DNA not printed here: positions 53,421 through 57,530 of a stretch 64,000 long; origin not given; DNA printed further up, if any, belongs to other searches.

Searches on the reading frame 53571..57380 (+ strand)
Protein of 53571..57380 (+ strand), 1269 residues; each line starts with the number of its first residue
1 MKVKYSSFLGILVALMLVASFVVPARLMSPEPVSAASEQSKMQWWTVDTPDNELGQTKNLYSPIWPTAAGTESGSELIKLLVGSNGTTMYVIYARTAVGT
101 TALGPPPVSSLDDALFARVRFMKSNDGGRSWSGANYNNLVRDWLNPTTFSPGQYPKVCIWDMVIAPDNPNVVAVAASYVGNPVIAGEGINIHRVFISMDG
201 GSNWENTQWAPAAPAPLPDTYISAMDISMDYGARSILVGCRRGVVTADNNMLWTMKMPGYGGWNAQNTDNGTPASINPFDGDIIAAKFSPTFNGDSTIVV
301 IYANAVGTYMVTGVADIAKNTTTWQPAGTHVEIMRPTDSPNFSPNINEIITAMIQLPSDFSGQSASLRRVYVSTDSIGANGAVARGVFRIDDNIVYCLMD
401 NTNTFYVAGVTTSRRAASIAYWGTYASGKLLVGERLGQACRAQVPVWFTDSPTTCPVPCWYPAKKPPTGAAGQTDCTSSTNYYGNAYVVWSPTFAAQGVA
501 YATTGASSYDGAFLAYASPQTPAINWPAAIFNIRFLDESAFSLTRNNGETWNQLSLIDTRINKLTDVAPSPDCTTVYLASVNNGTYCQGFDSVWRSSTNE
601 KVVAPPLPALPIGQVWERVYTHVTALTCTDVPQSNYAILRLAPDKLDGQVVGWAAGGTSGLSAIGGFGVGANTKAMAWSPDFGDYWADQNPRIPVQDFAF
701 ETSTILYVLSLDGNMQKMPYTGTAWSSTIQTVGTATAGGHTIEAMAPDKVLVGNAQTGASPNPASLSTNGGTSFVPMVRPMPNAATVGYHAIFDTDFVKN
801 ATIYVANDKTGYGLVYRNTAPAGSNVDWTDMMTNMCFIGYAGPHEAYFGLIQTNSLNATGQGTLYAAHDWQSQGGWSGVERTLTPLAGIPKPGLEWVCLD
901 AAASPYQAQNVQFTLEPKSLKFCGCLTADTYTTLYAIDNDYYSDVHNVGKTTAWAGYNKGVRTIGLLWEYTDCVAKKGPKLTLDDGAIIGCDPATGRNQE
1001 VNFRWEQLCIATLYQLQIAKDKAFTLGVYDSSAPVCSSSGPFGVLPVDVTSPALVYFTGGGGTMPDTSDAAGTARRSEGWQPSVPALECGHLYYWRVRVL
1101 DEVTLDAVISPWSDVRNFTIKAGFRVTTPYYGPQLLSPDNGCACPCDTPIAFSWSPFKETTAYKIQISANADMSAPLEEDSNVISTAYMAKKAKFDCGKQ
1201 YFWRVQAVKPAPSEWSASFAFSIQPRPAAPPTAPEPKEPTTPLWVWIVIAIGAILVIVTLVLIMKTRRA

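Call 62: search_protein_families(library=pfam, proteins=[window:53571-57380:+], max_evalue=0.00001)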
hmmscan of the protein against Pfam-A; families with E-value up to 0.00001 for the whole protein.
window:53571-57380:+ (1269 aa): 1 family
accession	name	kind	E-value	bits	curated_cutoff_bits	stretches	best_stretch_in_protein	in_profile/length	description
PF25788.1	Ig_Rha78A_N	-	5.4e-06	27.1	27.4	0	1084-1119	68-100/105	Rha78A-like, N-terminal immunoglobulin domain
